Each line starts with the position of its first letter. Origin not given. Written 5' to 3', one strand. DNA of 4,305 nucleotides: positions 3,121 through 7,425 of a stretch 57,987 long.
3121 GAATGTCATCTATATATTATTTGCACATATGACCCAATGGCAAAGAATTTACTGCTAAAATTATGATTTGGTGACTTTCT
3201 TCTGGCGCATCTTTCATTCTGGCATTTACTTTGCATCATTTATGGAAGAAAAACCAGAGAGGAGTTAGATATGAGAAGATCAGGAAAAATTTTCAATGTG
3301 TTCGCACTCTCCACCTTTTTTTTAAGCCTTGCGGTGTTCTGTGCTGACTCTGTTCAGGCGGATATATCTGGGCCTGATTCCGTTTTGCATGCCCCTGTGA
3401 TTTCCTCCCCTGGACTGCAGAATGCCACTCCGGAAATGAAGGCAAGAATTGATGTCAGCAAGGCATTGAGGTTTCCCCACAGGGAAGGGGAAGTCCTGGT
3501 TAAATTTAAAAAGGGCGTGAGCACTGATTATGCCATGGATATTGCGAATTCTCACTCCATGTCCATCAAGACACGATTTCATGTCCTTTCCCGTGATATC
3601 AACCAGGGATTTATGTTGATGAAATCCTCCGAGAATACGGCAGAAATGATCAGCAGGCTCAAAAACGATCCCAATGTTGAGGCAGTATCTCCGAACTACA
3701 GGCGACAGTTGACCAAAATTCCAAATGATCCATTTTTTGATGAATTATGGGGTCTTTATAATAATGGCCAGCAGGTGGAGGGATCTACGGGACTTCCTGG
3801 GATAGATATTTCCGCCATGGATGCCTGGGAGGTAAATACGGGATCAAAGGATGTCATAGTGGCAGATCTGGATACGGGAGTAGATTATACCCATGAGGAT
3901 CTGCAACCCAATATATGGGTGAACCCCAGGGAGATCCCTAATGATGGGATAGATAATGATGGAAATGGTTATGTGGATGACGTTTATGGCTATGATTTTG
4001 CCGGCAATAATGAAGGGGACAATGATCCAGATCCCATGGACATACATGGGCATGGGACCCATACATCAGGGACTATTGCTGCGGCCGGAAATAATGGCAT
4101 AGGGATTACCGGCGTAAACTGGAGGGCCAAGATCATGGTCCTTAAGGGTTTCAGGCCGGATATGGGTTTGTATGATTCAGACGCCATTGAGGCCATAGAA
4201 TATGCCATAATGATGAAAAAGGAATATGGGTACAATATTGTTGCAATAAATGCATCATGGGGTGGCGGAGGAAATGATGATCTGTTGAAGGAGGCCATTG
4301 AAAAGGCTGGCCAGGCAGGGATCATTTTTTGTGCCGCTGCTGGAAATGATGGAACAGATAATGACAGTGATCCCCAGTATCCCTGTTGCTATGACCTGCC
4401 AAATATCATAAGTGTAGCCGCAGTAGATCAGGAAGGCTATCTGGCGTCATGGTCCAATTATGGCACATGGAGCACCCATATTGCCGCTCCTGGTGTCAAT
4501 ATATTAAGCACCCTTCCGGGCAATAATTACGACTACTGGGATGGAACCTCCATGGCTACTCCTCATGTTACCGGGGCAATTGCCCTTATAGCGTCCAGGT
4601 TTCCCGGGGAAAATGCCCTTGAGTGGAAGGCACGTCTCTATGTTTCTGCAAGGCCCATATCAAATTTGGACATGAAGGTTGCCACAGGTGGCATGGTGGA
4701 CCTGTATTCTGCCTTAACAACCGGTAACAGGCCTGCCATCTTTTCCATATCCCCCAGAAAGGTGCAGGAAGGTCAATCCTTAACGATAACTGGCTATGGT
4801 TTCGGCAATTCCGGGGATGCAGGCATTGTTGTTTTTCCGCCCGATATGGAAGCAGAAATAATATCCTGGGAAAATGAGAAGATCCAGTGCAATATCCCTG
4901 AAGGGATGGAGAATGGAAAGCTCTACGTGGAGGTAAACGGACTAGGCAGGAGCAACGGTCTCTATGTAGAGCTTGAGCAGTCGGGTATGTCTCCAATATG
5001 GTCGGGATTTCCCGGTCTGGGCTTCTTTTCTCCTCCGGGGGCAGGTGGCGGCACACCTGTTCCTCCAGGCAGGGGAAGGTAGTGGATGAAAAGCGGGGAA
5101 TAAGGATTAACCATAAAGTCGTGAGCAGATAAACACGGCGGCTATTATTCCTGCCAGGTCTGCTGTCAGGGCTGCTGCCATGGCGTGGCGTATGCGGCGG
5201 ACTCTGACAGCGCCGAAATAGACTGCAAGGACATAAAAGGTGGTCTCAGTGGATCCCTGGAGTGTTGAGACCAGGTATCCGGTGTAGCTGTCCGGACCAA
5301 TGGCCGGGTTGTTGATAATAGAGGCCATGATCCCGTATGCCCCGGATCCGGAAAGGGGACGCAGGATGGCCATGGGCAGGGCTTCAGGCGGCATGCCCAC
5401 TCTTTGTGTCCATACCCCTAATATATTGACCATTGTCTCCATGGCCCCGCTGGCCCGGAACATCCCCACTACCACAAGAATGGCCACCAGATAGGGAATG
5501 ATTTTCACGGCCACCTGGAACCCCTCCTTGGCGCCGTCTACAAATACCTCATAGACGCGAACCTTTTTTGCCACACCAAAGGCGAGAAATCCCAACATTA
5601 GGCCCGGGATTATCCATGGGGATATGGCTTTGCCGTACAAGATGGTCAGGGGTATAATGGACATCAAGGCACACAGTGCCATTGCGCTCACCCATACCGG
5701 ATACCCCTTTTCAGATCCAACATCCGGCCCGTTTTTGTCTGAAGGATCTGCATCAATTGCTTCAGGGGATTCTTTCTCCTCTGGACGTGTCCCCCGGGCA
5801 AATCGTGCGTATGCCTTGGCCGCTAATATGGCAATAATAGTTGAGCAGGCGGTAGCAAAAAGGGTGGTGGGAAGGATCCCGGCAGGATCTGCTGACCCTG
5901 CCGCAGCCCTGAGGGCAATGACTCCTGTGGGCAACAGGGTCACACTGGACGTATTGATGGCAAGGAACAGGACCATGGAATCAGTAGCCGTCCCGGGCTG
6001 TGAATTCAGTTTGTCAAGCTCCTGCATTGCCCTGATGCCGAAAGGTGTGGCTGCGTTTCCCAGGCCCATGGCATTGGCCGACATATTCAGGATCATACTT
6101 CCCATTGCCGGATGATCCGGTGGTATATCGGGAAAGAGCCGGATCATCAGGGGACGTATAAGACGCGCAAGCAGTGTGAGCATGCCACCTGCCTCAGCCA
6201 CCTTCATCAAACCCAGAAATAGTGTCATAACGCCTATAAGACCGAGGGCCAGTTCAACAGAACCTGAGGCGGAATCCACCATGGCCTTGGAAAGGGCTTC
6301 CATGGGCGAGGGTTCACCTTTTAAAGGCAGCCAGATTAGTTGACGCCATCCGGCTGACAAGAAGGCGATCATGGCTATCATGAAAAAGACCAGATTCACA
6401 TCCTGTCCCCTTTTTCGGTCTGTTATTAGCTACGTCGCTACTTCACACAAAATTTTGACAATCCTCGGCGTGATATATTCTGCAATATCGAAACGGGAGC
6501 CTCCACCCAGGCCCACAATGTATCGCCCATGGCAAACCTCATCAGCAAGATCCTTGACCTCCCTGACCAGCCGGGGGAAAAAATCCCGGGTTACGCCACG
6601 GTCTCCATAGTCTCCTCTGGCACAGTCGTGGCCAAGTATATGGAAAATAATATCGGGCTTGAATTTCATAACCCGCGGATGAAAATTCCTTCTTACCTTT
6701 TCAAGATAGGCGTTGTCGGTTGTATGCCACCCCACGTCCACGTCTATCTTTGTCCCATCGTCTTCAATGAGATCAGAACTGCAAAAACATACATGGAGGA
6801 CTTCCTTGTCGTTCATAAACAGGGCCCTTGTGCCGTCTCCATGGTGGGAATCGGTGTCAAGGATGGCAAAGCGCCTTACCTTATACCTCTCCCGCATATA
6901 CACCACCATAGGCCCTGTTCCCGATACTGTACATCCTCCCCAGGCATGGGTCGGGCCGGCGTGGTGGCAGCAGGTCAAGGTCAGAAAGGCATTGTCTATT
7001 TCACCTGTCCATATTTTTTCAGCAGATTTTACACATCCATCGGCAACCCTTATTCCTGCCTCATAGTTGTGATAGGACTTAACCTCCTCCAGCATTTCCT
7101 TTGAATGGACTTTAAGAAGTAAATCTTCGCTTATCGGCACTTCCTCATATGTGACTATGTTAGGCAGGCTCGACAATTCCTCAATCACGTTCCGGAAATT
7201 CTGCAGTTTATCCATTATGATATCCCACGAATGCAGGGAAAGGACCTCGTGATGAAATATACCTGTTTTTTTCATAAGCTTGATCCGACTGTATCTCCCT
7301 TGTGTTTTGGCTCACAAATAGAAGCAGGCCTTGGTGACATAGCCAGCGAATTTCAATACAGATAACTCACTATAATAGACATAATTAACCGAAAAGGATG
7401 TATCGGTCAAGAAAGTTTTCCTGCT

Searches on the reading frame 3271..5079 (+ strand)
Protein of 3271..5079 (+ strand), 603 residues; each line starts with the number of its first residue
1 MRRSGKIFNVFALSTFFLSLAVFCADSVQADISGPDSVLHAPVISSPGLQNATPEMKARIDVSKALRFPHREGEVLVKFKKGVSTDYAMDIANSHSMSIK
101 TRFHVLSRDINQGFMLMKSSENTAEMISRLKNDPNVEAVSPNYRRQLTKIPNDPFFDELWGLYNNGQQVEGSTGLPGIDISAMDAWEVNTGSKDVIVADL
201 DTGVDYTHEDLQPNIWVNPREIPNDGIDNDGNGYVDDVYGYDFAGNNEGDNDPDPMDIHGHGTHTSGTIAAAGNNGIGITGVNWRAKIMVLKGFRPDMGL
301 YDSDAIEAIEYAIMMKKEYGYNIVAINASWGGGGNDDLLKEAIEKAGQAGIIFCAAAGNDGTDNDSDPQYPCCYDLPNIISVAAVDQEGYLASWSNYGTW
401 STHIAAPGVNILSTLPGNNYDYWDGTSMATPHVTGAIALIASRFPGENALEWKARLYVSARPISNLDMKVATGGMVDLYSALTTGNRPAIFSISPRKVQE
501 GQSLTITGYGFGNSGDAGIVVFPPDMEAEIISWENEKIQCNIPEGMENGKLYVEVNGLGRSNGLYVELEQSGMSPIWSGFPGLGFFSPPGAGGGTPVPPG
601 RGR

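Call 59: search_protein_families(library=pfam, proteins=[window:3271-5079:+], max_evalue=0.000001)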
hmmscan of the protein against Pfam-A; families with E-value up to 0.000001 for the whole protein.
window:3271-5079:+ (603 aa): 2 families
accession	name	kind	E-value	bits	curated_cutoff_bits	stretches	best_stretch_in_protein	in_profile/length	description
PF00082.27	Peptidase_S8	-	3.1e-56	191.2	21.8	1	193-471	2-274/288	Subtilase family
PF01833.30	TIG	-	4.9e-07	30.1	20.9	0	488-557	1-72/84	IPT/TIG domain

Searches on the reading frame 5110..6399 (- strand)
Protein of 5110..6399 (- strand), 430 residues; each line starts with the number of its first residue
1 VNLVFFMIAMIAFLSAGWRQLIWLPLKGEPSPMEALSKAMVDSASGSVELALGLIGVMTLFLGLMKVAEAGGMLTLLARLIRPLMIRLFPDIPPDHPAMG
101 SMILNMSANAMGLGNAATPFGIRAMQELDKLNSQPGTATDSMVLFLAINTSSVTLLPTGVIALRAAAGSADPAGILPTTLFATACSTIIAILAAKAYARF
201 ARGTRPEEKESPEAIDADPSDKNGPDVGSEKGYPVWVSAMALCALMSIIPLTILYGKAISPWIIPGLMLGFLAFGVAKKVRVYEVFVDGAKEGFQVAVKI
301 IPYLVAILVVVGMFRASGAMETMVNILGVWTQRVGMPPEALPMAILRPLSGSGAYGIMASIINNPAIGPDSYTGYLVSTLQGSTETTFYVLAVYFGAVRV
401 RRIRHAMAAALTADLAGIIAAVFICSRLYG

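Call 59: search_protein_families(library=pfam, proteins=[window:5110-6399:-], max_evalue=0.000001)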
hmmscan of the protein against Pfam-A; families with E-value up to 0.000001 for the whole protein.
window:5110-6399:- (430 aa): 1 family
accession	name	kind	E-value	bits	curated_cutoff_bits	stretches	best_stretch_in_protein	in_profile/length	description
PF07670.19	Gate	-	7e-20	71.9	29.6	2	52-162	2-99/104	Nucleoside recognition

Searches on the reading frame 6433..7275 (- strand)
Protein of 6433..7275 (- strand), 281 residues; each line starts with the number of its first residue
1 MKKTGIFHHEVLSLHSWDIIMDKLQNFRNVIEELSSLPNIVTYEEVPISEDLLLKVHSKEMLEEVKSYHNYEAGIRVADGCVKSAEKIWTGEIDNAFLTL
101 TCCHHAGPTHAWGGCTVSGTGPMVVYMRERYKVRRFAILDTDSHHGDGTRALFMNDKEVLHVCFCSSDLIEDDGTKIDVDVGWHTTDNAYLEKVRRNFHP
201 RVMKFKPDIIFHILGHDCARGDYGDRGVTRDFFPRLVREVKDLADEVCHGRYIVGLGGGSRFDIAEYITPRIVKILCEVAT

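Call 59: search_protein_families(library=pfam, proteins=[window:6433-7275:-], max_evalue=0.000001)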
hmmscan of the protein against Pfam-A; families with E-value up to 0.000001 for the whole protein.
window:6433-7275:- (281 aa): 1 family
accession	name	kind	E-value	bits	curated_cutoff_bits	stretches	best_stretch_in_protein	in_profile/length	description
PF00850.24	Hist_deacetyl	-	9.7e-32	110.9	27.9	1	64-271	71-293/298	Histone deacetylase domain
